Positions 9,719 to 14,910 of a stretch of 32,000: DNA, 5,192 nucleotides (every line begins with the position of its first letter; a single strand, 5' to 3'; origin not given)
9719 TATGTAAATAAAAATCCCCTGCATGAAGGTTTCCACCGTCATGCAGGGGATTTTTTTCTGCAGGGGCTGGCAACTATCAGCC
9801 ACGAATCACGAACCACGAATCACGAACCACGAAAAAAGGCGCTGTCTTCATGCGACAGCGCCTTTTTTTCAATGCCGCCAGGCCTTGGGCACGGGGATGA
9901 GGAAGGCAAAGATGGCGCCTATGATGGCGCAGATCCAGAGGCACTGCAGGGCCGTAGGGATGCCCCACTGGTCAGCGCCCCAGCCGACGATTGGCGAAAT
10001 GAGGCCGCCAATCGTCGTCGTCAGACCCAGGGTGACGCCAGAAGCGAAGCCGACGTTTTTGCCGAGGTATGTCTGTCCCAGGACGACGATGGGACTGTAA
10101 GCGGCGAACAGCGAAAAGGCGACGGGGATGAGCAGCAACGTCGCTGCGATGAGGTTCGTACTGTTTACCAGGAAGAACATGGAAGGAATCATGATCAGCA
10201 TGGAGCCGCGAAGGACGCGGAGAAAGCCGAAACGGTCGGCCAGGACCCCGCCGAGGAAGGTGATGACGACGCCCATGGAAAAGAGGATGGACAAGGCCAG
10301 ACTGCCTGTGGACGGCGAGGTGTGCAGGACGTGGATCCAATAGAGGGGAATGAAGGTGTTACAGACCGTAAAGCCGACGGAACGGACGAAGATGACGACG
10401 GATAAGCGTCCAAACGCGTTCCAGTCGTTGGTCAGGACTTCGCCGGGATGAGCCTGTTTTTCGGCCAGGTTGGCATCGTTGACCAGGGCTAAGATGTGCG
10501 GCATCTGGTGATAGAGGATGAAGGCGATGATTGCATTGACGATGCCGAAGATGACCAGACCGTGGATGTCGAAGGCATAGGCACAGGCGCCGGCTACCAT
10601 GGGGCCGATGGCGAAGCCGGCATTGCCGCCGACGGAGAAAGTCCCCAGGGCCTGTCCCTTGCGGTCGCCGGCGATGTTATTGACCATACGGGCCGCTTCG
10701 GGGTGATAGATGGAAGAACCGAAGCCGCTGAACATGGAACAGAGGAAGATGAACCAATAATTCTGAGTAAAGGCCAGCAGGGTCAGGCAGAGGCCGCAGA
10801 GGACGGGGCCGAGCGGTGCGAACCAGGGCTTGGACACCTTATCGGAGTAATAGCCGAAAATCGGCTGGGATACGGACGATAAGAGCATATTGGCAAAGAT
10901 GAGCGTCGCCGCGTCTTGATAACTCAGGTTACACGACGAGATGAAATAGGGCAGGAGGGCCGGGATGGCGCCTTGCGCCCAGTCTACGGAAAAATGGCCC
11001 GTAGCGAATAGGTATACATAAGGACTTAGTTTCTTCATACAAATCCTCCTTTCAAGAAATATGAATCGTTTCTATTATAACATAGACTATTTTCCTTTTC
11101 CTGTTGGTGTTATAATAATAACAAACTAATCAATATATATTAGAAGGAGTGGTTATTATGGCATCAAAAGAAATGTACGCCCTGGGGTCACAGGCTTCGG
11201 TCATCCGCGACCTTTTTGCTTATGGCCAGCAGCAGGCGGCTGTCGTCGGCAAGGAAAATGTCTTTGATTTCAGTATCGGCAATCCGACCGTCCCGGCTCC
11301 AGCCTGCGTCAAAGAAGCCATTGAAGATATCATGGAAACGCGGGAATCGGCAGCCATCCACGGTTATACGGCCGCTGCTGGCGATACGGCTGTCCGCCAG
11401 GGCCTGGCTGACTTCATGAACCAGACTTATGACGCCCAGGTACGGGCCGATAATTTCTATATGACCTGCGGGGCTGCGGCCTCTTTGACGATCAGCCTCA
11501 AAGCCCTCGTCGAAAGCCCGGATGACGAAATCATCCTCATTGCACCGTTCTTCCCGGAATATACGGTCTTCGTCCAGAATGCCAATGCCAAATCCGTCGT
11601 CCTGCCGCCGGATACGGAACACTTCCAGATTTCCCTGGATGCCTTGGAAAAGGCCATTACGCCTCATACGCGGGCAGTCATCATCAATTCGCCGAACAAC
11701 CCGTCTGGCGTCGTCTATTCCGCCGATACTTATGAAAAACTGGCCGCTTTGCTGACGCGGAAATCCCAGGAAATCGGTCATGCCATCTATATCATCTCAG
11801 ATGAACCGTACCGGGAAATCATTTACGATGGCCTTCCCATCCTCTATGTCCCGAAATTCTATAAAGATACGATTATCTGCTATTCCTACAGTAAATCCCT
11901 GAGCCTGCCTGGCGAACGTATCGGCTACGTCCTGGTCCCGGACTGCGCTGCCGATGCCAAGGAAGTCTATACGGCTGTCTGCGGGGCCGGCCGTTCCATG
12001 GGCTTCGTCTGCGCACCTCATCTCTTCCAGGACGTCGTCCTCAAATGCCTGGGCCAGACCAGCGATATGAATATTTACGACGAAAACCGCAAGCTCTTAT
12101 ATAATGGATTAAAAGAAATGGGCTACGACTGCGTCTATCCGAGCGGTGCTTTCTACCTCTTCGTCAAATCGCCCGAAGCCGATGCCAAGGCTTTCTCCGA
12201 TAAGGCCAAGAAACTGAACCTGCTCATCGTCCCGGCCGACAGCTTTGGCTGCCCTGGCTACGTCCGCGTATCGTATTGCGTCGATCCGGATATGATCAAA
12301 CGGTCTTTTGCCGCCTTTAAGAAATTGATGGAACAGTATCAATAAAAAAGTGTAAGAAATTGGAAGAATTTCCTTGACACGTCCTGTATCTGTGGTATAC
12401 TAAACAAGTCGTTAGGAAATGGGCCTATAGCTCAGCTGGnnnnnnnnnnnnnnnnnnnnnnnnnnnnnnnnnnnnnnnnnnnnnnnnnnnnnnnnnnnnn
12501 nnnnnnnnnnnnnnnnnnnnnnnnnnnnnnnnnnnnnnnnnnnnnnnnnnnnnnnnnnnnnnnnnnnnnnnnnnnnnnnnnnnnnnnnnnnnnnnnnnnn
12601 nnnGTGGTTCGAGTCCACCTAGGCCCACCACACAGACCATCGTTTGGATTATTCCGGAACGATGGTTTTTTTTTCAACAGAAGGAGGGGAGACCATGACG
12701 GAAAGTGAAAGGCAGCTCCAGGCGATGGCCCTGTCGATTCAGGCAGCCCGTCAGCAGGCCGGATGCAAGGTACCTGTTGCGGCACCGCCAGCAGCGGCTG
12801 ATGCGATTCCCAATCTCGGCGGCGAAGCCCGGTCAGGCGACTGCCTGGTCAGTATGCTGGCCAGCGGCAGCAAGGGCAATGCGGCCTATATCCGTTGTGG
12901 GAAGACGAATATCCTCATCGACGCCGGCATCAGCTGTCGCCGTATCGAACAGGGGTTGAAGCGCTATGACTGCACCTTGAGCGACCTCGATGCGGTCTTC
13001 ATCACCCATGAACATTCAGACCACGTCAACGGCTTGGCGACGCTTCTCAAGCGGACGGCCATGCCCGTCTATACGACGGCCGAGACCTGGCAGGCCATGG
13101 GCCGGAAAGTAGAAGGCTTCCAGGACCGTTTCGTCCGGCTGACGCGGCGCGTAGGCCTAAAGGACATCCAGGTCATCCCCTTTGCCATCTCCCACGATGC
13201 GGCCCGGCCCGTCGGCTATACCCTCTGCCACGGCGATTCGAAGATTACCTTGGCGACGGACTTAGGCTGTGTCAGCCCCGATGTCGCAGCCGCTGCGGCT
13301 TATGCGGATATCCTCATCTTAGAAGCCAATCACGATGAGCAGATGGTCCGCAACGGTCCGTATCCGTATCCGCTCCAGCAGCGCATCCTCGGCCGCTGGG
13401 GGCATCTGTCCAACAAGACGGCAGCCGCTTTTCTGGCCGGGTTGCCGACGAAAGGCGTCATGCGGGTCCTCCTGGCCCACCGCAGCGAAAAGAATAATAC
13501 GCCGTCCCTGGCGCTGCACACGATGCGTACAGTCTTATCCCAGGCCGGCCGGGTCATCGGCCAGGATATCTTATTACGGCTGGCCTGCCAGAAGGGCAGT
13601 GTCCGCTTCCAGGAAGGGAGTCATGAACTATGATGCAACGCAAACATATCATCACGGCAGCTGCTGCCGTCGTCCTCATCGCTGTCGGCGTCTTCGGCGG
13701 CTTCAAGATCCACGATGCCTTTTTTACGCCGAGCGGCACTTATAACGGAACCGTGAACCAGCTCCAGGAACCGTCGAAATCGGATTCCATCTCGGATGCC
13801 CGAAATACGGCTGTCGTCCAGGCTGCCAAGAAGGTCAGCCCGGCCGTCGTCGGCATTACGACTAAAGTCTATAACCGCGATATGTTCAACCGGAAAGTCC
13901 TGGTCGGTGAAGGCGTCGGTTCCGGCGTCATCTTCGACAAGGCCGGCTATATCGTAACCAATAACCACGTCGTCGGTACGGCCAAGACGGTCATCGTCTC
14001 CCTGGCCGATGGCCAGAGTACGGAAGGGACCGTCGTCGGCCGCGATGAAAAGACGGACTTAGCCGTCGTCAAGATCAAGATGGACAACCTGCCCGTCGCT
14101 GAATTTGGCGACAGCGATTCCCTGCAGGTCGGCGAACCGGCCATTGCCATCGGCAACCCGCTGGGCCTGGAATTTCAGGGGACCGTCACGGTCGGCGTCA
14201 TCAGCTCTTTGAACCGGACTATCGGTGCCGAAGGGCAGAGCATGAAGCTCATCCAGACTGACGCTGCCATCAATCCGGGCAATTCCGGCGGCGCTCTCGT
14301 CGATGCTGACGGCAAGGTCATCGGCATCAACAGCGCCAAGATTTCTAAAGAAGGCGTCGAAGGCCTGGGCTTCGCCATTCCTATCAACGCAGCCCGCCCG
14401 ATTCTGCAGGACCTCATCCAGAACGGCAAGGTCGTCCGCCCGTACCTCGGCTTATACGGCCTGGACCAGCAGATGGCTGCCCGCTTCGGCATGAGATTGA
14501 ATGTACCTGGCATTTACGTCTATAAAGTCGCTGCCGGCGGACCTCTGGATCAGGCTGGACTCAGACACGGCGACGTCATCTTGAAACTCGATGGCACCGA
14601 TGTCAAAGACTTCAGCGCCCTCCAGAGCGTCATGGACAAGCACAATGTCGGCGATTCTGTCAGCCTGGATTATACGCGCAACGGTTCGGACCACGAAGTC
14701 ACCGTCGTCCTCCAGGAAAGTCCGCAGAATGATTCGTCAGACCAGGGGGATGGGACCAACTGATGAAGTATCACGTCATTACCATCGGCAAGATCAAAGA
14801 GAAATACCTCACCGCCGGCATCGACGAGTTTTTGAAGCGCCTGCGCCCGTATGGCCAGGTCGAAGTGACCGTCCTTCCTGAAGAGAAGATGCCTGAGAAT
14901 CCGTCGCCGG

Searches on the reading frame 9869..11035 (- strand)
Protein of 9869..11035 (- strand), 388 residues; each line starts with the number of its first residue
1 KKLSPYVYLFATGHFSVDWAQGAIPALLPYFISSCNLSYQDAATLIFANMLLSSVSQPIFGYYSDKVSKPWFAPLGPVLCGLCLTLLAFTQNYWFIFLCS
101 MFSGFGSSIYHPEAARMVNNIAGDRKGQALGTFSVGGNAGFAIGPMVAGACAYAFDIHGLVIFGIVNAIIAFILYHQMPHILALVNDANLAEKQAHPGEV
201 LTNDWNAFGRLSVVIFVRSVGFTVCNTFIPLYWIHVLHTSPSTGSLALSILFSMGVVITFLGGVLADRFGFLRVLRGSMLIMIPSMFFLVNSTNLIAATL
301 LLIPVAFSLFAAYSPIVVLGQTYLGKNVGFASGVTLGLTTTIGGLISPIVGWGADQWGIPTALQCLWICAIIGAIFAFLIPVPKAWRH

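Call 28: search_protein_families(library=pfam, proteins=[window:9869-11035:-], max_evalue=0.001)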
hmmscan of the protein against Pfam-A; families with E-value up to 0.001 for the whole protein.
window:9869-11035:- (388 aa): 1 family
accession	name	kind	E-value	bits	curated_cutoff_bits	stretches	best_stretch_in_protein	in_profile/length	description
PF07690.21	MFS_1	-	1.7e-37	129.6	33.4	1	12-334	3-334/347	Major Facilitator Superfamily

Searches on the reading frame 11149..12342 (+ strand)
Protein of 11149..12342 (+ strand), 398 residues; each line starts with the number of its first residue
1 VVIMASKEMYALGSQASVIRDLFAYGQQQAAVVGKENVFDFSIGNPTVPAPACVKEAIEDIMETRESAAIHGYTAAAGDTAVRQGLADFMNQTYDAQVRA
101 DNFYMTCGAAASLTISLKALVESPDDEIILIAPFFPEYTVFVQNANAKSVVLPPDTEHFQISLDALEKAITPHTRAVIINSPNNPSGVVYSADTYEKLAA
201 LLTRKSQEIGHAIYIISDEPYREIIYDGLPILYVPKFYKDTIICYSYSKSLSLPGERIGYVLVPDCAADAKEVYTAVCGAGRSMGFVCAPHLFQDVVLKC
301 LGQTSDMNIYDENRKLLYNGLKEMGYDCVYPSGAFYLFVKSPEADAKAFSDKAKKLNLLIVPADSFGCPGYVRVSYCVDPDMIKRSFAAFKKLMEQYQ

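Call 28: search_protein_families(library=pfam, proteins=[window:11149-12342:+], max_evalue=0.001)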
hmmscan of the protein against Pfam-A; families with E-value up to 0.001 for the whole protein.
window:11149-12342:+ (398 aa): 3 families
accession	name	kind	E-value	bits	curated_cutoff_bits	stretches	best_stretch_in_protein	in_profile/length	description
PF00155.27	Aminotran_1_2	-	1.2e-48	166.5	19.7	1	37-385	2-356/361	Aminotransferase class I and II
PF01041.23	DegT_DnrJ_EryC1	-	7.3e-08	32.4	19.8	1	104-179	43-118/360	DegT/DnrJ/EryC1/StrS aminotransferase family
PF01053.26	Cys_Met_Meta_PP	-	0.00067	18.7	27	0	102-186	70-150/381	Cys/Met metabolism PLP-dependent enzyme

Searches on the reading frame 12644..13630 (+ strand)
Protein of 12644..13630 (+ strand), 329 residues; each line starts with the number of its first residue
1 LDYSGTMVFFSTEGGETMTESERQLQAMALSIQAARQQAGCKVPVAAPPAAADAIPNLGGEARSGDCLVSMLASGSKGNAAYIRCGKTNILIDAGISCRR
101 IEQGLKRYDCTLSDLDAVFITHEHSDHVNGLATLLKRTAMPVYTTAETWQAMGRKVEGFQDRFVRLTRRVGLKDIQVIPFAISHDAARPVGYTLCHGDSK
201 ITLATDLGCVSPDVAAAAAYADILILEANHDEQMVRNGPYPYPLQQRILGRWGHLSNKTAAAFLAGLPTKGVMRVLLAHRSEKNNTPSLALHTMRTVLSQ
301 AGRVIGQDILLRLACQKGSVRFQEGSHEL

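Call 28: search_protein_families(library=pfam, proteins=[window:12644-13630:+], max_evalue=0.001)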
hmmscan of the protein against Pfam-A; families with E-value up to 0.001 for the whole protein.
window:12644-13630:+ (329 aa): 5 families
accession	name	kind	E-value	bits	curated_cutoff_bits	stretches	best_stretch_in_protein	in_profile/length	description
PF12706.13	Lactamase_B_2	-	2.4e-22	80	27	1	88-270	1-193/200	Beta-lactamase superfamily domain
PF00753.33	Lactamase_B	-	2.7e-15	57.3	22.7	1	78-211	6-154/196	Metallo-beta-lactamase superfamily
PF23023.1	Anti-Pycsar_Apyc1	-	4.6e-05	23.4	50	1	75-134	17-73/250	Anti-Pycsar protein Apyc1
PF16661.11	Lactamase_B_6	-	0.00028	20.8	27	1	85-154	4-80/193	Metallo-beta-lactamase superfamily domain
PF25281.1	MBL_MAP1B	-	0.00036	20.1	37.6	1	73-139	26-89/279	MAP1B MBL-like domain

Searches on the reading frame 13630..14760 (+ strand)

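Call 28: search_protein_families(library=pfam, proteins=[window:13630-14760:+], max_evalue=0.001)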
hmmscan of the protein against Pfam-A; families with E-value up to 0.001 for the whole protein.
window:13630-14760:+ (377 aa): 6 families
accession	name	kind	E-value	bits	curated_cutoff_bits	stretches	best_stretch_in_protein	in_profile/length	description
PF13365.12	Trypsin_2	-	4.5e-35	121.9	27.6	1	97-233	1-144/144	Trypsin-like peptidase domain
PF13180.12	PDZ_2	-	7e-17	61.9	27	1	288-360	7-79/80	PDZ domain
PF00089.32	Trypsin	-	9.9e-17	61.9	20.6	1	96-257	26-218/220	Trypsin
PF00595.29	PDZ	-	1.5e-09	38.5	23.2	1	285-346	11-78/81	PDZ domain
PF17820.7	PDZ_6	-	2.9e-09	37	27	1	297-348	2-52/54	PDZ domain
PF14685.13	PDZ_Tricorn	-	0.00089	19.6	25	0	299-359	26-88/88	Tricorn protease PDZ domain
